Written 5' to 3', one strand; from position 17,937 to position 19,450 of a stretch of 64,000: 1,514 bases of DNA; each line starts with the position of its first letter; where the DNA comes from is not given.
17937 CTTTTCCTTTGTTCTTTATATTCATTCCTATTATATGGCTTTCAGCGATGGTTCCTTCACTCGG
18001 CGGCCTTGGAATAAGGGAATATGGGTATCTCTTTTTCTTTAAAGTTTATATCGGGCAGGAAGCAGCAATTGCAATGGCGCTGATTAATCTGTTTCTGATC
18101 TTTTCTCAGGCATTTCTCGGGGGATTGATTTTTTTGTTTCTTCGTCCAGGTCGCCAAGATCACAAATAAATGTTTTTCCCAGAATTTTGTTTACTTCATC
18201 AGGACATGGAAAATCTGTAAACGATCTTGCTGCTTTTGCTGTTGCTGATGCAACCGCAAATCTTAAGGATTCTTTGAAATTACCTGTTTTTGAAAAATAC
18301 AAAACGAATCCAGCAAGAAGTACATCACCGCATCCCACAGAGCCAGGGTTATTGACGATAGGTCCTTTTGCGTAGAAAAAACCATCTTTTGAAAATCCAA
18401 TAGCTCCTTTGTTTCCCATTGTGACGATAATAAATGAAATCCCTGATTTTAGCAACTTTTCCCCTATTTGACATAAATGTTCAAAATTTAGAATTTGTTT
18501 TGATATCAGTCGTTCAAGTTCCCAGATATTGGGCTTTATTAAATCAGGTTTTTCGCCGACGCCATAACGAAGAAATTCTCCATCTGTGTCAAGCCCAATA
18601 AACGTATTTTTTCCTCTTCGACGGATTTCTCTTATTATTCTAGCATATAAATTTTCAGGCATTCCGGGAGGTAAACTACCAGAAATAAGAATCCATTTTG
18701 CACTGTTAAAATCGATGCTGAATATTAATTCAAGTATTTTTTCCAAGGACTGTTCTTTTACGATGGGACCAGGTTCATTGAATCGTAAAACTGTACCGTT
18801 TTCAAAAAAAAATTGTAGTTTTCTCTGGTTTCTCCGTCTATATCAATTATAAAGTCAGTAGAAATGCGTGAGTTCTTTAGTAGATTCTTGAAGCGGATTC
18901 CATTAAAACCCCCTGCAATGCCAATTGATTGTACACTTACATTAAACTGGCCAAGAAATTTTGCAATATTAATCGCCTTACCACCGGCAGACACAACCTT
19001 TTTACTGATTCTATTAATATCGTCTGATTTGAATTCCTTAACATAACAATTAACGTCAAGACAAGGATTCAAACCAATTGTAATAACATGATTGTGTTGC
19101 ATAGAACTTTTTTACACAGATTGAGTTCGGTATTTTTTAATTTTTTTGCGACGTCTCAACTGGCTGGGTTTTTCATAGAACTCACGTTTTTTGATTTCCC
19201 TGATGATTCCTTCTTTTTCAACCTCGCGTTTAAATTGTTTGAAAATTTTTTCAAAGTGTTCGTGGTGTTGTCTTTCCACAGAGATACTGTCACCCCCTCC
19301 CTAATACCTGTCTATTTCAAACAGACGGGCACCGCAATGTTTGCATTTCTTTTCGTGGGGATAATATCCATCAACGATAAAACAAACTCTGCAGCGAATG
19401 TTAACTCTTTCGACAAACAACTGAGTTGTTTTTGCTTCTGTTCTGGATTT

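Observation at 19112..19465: Ribosomal protein S21 reading frame continues in frame, across a single TAG and a GGG linker, into an upstream zinc-ribbon ORF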

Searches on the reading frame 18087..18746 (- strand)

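Call 4: search_protein_families(library=pfam, proteins=[window:18087-18746:-], max_evalue=1)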
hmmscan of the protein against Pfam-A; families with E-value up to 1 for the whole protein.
window:18087-18746:- (220 aa): 3 families
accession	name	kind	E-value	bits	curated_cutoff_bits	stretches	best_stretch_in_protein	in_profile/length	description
PF00294.29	PfkB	-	8.4e-23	81.6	25.8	1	12-179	126-297/302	pfkB family carbohydrate kinase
PF08543.17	Phos_pyr_kin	-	0.00011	22.1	27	1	66-167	119-227/246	Phosphomethylpyrimidine kinase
PF02281.22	Dimer_Tnp_Tn5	-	0.15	12.8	26.7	1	6-57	22-69/99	Transposase Tn5 dimerisation domain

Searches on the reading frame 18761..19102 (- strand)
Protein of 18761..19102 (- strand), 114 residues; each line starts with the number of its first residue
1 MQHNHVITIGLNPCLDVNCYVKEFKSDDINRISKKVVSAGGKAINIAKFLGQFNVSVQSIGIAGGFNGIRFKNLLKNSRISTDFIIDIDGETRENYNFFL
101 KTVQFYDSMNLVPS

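Call 4: search_protein_families(library=pfam, proteins=[window:18761-19102:-], max_evalue=1)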
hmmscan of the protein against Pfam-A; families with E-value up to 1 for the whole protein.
window:18761-19102:- (114 aa): 3 families
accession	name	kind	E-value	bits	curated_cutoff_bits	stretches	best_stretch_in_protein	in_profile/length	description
PF00294.29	PfkB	-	7.6e-10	39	25.8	1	8-98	6-94/302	pfkB family carbohydrate kinase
PF14585.11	CagY_I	-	0.057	14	25.8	1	70-96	24-50/65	CagY type 1 repeat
PF20469.4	OLD-like_TOPRIM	-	0.075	14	23.2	0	61-89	39-67/67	Overcoming lysogenization defect protein-like, TOPRIM domain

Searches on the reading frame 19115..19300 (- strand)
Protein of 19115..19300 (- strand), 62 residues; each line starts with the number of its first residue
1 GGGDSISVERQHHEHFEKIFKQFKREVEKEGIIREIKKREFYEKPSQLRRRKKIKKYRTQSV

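Call 4: search_protein_families(library=pfam, proteins=[window:19115-19300:-], max_evalue=1)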
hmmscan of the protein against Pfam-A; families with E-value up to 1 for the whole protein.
window:19115-19300:- (62 aa): 3 families
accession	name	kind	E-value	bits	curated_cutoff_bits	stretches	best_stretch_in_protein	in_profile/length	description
PF01165.25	Ribosomal_S21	-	7.6e-16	58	27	1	8-58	2-52/55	Ribosomal protein S21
PF18096.6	Thump_like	-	0.0026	18.1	26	1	21-56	15-51/78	THUMP domain-like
PF12544.13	LAM_C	-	0.015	15.9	26.7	1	9-60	62-113/127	Lysine-2,3-aminomutase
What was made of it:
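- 19112..19279 (-): rpsU, ribosomal protein bS21. 55 aa, start GTG 19279, stop TAA 19114..19112. PF01165 E 7.6e-16 (call 4).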

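Call 14: find_homologous_proteins(query=window:19115-19285:-, max_evalue=0.00001)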
Query seq(57 aa) (57 aa): 46 proteins with E <= 0.00001 among 47 candidates.
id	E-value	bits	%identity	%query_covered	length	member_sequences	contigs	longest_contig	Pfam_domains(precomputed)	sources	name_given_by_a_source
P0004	3.3e-26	107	100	100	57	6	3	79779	PF01165.26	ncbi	ncbi:MAG: 30S ribosomal protein S21 [Candidatus Ratteibacteria bacterium]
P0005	5.2e-22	94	88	100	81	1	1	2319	PF01165.26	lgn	-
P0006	2.3e-21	92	89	96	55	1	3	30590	PF01165.26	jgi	-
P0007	5.4e-21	90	85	96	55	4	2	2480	PF01165.26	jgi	-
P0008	5.8e-20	87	85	96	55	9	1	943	PF01165.26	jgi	-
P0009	1.7e-19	86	90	89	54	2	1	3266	PF01165.26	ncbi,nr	ncbi:MAG: 30S ribosomal protein S21 [Candidatus Omnitrophica bacterium]|nr:30S ribosomal protein S21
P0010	1.9e-19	86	81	95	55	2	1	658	PF01165.26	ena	-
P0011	2.5e-18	82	84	86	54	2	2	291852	PF01165.26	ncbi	ncbi:MAG: 30S ribosomal protein S21 [Candidatus Ratteibacteria bacterium]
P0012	8.4e-18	80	89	65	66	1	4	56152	PF01165.26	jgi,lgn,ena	jgi:small subunit ribosomal protein S21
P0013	1.1e-17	80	82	88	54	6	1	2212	PF01165.26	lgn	-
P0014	2.6e-16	76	80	86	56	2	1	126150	PF01165.26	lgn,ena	-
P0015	4.1e-16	75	87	81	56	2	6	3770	PF01165.26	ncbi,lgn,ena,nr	ncbi:MAG TPA: 30S ribosomal protein S21 [bacterium]|nr:30S ribosomal protein S21 [bacterium] HOL6690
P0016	4.6e-16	75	80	86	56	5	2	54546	PF01165.26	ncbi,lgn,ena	-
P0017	5.3e-16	75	72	75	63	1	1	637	PF01165.26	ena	-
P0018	6.3e-16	75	79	82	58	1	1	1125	PF01165.26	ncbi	-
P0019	9.9e-16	74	83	61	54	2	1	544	PF01165.26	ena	-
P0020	1.2e-15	74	81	63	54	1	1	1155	PF01165.26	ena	-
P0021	2.0e-15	73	80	61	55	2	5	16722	PF01165.26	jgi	-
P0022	5.0e-15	72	79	84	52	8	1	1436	PF01165.26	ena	-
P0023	5.5e-15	72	74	67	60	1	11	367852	PF01165.26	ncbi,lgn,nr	ncbi:MAG: 30S ribosomal protein S21 [Candidatus Omnitrophica bacterium]|nr:30S ribosomal protein S21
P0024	1.2e-14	71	82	60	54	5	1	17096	PF01165.26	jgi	-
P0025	1.6e-14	70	79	58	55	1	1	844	PF01165.26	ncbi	-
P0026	2.2e-14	70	81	65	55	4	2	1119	PF01165.26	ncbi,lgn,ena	-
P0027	3.3e-14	69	88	58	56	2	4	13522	PF01165.26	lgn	-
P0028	3.6e-14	69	76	65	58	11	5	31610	PF01165.26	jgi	-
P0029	3.6e-14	69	75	63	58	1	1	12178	PF01165.26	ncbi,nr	ncbi:MAG: 30S ribosomal protein S21 [Candidatus Omnitrophica bacterium]|nr:30S ribosomal protein S21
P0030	4.2e-14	69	76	65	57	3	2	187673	PF01165.26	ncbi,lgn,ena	-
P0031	4.4e-14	69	78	63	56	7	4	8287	PF01165.26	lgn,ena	-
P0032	4.6e-14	69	68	72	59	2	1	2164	PF01165.26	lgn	-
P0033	6.7e-14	68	79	60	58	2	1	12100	PF01165.26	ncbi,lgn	-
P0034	1.2e-13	67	79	82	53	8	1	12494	PF01165.26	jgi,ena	-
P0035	2.3e-13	67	81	63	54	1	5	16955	PF01165.26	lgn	-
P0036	2.5e-13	67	75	63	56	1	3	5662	PF01165.26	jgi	-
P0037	3.5e-13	66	78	63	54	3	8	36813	PF01165.26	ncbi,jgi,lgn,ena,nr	ncbi:MAG TPA: 30S ribosomal protein S21 [bacterium]|nr:30S ribosomal protein S21 [bacterium] HPP2987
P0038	7.2e-13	65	78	63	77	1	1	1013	PF01165.26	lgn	-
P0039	5.1e-12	62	72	63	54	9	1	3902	PF01165.26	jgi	-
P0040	5.4e-12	62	82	58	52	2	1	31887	PF01165.26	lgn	-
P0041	1.0e-9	55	58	88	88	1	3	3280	PF01165.26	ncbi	-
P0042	1.2e-7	49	84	63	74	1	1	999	PF01165.26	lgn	-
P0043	1.4e-7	49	67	79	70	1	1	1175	PF01165.26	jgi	jgi:small subunit ribosomal protein S21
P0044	2.3e-7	48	64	79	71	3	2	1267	PF01165.26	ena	-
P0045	2.5e-7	48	69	74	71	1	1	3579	PF01165.26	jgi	jgi:small subunit ribosomal protein S21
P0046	3.2e-7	48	71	72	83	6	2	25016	PF01165.26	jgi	jgi:small subunit ribosomal protein S21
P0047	5.2e-7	47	69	74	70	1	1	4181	PF01165.26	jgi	-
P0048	5.7e-7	47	69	74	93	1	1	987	PF01165.26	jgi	jgi:small subunit ribosomal protein S21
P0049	5.8e-7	47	69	74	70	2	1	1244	PF01165.26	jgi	jgi:small subunit ribosomal protein S21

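Call 17: find_encoding_contigs(protein=P0005, flank=2000, max_places=3)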
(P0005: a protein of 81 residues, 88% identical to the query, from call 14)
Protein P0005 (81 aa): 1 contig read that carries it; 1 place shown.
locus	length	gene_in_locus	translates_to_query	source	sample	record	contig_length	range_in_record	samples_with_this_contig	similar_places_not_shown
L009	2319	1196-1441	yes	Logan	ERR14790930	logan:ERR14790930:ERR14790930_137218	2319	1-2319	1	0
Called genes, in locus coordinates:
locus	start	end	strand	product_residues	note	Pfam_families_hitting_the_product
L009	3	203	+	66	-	?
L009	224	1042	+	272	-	PF01048:PNP_UDP_1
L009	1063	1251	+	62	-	-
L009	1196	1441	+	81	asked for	PF01165:Ribosomal_S21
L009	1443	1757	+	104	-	PF00294:PfkB (weak)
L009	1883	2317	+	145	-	?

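Call 18: find_encoding_contigs(protein=P0011, flank=2000, max_places=3)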
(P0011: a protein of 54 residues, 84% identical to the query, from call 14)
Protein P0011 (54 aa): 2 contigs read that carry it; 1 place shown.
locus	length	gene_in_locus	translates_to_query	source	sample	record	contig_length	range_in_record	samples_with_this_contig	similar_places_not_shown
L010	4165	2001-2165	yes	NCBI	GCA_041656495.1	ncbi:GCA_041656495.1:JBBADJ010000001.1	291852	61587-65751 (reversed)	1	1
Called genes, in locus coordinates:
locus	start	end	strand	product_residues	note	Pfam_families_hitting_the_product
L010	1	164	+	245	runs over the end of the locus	PF00005:ABC_tran, PF02463:SMC_N (faint), PF13304:AAA_21 (faint)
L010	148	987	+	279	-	PF03807:F420_oxidored, PF14748:P5CR_dimer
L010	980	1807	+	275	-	PF01048:PNP_UDP_1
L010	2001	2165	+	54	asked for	PF01165:Ribosomal_S21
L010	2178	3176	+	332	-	PF00294:PfkB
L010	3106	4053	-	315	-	PF03706:LPG_synthase_TM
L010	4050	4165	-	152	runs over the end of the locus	PF01029:NusB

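Call 19: find_encoding_contigs(protein=P0012, flank=2000, max_places=3)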
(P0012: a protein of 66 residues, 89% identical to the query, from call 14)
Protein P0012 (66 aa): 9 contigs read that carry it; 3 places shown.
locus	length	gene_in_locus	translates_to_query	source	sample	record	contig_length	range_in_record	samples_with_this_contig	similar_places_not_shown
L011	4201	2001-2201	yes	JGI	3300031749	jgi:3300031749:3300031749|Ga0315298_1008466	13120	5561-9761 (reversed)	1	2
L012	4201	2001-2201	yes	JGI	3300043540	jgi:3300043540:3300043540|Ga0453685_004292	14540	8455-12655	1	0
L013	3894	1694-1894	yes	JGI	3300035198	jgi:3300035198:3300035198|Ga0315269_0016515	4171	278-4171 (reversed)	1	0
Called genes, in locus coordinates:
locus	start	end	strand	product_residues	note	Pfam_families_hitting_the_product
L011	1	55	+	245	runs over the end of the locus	PF00005:ABC_tran, PF02463:SMC_N (faint), PF13304:AAA_21 (faint)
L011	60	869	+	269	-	PF03807:F420_oxidored, PF14748:P5CR_dimer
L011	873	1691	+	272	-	PF01048:PNP_UDP_1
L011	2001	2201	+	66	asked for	PF01165:Ribosomal_S21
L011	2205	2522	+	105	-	PF00294:PfkB (weak)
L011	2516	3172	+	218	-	PF00294:PfkB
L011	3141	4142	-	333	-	PF03706:LPG_synthase_TM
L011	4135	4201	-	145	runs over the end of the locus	PF01029:NusB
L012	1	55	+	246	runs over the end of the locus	PF00005:ABC_tran, PF02463:SMC_N (faint), PF13304:AAA_21 (faint)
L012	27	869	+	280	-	PF03807:F420_oxidored, PF14748:P5CR_dimer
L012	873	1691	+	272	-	PF01048:PNP_UDP_1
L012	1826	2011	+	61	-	-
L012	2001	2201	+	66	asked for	PF01165:Ribosomal_S21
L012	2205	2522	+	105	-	PF00294:PfkB (weak)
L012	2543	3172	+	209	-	PF00294:PfkB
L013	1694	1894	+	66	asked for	PF01165:Ribosomal_S21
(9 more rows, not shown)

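Call 64: search_protein_families(library=ncbifam, proteins=[window:19115-19279:-], max_evalue=0.1)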
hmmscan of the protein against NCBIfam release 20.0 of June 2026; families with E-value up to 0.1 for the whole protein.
window:19115-19279:- (55 aa): 1 family
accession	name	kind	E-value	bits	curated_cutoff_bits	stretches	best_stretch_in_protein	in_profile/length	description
TIGR00030.1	S21p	equivalog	2.3e-14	53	28.95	1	4-51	6-53/58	30S ribosomal protein S21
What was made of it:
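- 19112..19279 (-): TIGR00030 equivalog 53 bits against a cut-off of 28.95 (call 64).
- On bS21 (PF01165 / TIGR00030): TIGR00030 gives 53 bits against 28.95 for the GTG-start protein (call 64).
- Closest known: Bacterial ribosomal protein bS21. Same: The 55-aa product matches both models above their curated thresholds (calls 4, 64).
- Checked: The TIGR00030 match leaves the GTG protein only 2 residues shorter than the model (call 64).
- The GTG-start protein passes TIGR00030 (call 64). A 57-aa product matches the TIGR00030 model length exactly, while the GTG product is 2 residues shorter (call 64).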
